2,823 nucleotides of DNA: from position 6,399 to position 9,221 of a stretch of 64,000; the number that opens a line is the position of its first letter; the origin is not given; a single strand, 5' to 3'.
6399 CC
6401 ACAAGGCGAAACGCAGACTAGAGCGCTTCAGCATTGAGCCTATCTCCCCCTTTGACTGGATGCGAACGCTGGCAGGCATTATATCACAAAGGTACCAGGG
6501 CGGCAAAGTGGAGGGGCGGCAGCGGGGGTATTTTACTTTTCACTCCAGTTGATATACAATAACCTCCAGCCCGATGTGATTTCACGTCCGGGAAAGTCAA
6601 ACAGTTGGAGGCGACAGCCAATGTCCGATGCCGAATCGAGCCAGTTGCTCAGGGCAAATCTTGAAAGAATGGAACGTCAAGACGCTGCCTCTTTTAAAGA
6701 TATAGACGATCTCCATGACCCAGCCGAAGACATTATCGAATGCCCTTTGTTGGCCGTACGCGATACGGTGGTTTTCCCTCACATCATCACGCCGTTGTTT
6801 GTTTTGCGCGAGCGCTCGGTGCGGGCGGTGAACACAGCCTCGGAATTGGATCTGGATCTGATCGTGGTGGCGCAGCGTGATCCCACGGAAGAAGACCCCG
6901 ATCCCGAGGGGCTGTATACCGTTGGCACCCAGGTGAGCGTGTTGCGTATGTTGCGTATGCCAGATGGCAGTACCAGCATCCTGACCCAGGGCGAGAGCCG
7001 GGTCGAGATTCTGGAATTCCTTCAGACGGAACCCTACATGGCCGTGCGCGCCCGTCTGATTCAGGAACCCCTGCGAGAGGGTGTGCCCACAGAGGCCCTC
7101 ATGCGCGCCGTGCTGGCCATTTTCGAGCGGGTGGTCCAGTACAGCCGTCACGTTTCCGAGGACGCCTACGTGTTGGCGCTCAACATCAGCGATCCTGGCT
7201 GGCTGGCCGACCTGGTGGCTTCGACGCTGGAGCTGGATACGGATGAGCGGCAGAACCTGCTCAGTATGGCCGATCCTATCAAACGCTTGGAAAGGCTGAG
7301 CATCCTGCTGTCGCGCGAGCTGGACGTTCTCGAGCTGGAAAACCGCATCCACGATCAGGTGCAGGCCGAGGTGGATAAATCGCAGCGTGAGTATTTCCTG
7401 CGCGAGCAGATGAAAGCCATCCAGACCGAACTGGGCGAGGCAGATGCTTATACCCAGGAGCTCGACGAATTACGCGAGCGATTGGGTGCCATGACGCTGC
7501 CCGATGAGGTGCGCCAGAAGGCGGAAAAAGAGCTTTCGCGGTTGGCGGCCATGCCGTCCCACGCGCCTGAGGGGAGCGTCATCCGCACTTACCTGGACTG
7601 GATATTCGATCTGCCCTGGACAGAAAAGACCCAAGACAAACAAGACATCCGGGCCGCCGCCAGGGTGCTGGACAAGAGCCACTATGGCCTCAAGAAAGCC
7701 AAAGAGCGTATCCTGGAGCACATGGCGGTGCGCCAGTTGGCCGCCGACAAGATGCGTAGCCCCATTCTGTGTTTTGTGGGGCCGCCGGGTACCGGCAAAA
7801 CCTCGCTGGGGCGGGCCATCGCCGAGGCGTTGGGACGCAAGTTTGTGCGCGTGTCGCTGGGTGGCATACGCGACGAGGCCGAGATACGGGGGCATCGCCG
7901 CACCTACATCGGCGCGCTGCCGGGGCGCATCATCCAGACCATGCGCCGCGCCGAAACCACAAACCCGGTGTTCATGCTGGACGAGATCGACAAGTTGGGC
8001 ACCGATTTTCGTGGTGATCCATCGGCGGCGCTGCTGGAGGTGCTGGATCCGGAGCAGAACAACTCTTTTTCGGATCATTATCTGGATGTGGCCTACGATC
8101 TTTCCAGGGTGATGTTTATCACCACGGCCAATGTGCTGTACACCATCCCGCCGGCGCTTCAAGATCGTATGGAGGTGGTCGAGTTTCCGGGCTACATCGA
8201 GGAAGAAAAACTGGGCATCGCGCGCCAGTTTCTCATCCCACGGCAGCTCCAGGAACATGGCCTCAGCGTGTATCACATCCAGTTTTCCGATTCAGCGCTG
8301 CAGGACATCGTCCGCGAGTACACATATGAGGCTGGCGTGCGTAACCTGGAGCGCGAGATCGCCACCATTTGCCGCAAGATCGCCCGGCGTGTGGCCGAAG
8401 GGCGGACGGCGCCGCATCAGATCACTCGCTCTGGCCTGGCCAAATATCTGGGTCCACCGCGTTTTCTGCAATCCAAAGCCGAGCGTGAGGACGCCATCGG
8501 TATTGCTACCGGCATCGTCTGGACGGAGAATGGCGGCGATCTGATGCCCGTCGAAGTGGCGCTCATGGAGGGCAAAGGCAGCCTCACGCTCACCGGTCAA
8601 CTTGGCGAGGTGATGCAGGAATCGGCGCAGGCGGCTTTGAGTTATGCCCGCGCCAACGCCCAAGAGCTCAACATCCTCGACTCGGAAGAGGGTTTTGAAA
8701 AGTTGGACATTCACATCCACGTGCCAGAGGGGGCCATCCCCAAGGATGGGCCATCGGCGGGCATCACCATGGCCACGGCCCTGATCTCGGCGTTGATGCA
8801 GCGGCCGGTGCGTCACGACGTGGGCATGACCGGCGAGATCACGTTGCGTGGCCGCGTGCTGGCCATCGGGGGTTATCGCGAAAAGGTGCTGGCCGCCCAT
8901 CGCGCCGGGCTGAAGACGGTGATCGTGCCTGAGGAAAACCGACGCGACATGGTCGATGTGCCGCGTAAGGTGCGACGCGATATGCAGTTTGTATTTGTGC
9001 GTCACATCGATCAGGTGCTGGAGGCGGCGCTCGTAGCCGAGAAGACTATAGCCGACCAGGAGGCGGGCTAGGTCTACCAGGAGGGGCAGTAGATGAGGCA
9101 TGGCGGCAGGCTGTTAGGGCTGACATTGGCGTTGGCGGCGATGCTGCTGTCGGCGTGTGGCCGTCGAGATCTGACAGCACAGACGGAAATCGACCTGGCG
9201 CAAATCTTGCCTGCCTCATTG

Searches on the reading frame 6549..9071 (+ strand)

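Call 47: search_protein_families(library=pfam, proteins=[window:6549-9071:+], max_evalue=0.00001)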
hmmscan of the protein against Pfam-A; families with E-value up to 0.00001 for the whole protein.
window:6549-9071:+ (840 aa): 6 families
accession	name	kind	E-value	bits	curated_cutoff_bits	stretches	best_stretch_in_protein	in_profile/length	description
PF05362.19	Lon_C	-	7.2e-89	297.2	21.1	1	625-829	2-204/205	Lon protease (S16) C-terminal proteolytic domain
PF02190.22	LON_substr_bdg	-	2.1e-44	152.3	28.7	1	64-256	1-200/200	ATP-dependent protease La (LON) substrate-binding domain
PF00004.35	AAA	-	5.1e-26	92.1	21.2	1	407-545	1-127/131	ATPase family associated with various cellular activities (AAA)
PF22667.2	Lon_lid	-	9.9e-23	80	27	1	568-619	1-52/57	Lon protease AAA+ ATPase lid domain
PF13541.12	ChlI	-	1.6e-09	38.2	27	1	668-797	1-121/121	Subunit ChlI of Mg-chelatase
PF07728.20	AAA_5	-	1.7e-08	35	22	1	407-541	2-139/139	AAA domain (dynein-related subfamily)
